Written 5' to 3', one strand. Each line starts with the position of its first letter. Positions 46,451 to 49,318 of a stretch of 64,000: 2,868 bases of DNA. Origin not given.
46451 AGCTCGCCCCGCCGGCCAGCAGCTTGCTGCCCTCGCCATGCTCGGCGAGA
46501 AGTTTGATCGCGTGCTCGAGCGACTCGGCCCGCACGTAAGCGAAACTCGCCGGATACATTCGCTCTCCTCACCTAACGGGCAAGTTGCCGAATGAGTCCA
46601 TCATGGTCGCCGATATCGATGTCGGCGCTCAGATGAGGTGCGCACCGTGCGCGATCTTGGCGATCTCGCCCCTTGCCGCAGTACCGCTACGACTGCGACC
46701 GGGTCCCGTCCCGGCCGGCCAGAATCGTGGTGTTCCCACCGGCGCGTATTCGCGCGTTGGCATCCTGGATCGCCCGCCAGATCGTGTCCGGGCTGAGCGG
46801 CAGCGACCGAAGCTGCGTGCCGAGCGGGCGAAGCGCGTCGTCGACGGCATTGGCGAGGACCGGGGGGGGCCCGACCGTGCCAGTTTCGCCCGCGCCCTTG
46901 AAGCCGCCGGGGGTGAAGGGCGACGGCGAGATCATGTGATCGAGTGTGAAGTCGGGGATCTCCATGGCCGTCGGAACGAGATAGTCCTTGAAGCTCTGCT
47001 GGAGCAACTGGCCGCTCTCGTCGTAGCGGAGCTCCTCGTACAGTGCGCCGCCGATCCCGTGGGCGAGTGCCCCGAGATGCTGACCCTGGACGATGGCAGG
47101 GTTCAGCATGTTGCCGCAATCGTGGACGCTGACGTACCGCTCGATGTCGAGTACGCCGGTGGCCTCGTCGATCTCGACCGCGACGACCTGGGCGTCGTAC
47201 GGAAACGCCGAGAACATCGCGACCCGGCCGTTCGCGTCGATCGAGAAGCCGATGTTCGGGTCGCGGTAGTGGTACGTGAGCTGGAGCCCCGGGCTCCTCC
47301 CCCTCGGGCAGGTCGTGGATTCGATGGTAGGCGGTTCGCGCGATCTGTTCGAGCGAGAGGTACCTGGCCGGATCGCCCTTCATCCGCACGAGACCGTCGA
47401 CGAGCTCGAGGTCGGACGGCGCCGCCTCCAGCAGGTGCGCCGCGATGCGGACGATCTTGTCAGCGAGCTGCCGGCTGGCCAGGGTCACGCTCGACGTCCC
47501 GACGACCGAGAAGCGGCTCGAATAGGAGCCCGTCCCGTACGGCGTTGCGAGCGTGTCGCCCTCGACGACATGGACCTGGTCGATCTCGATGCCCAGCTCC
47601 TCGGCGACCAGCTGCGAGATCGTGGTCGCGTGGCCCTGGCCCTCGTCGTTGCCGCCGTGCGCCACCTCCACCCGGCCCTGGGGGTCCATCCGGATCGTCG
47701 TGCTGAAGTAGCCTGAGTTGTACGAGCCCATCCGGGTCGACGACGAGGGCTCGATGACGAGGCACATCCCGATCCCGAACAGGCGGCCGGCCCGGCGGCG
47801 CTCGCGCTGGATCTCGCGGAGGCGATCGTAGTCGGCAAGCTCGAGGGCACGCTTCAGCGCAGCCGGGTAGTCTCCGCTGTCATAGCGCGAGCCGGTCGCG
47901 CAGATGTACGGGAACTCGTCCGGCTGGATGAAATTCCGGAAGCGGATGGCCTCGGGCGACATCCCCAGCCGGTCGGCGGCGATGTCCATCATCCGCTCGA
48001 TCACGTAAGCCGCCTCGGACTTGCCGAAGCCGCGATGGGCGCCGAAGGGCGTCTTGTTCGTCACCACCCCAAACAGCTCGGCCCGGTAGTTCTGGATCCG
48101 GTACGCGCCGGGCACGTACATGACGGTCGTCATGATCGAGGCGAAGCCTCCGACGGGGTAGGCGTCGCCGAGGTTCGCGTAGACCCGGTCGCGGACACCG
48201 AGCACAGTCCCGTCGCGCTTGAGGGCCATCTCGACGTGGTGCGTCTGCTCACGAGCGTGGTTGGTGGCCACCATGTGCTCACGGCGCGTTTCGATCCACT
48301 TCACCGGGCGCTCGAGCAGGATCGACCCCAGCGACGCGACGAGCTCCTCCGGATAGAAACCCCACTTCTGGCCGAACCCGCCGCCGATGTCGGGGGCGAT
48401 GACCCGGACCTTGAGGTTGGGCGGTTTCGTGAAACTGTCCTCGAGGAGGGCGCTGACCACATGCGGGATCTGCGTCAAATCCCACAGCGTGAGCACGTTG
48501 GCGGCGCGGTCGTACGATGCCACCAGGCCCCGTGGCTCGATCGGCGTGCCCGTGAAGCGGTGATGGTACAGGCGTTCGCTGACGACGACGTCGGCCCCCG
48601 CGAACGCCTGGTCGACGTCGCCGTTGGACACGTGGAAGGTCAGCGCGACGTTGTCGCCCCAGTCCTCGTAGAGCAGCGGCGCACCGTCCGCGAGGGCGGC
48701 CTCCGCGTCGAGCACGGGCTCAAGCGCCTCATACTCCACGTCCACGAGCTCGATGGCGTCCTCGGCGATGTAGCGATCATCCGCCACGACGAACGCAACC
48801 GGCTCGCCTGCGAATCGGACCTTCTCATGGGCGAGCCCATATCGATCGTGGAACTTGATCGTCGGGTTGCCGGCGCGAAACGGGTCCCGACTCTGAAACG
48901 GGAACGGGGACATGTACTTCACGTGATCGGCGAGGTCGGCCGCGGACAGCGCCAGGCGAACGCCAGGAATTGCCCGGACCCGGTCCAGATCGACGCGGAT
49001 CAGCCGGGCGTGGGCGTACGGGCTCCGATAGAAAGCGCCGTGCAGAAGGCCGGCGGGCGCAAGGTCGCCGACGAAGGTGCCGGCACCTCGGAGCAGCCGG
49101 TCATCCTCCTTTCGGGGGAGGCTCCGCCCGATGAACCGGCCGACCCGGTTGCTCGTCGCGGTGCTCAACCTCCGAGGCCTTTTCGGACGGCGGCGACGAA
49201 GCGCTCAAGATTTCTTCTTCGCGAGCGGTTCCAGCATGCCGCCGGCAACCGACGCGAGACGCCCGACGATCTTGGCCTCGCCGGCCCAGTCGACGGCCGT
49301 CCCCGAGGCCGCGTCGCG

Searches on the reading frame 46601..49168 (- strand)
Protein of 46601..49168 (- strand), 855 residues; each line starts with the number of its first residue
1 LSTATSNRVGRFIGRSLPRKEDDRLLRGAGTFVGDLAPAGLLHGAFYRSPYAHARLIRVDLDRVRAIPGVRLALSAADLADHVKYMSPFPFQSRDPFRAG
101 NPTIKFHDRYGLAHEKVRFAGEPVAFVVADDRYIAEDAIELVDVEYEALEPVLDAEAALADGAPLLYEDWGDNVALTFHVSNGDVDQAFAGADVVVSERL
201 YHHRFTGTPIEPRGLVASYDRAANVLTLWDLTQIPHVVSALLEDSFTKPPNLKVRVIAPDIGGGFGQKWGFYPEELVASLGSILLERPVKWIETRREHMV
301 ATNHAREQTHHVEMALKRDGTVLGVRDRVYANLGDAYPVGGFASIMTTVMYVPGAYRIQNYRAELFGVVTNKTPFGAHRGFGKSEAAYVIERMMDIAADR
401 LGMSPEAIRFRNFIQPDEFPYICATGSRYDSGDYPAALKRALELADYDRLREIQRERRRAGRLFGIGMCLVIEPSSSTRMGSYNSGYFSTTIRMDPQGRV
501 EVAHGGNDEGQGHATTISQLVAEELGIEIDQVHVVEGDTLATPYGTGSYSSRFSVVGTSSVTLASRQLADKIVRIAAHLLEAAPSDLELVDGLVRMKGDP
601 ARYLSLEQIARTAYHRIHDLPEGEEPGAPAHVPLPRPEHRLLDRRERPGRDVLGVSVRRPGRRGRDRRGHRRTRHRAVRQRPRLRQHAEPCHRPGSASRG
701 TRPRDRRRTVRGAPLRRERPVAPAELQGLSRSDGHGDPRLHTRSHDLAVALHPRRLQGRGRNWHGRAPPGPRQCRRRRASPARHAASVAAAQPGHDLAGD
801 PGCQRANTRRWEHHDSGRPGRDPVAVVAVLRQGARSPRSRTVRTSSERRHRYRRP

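Call 52: search_protein_families(library=pfam, proteins=[window:46601-49168:-], max_evalue=0.001)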
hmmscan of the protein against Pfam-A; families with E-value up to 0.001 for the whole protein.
window:46601-49168:- (855 aa): 3 families
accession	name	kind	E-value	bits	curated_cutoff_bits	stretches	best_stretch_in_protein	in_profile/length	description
PF02738.23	MoCoBD_1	-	6.4e-69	232.2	27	1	170-413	5-244/244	Molybdopterin cofactor-binding domain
PF20256.3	MoCoBD_2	-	2e-44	152.6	27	1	441-616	2-173/283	Molybdopterin cofactor-binding domain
PF01315.27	Ald_Xan_dh_C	-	1.2e-21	77.5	31.3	1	28-149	2-109/110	Aldehyde oxidase and xanthine dehydrogenase, a/b hammerhead domain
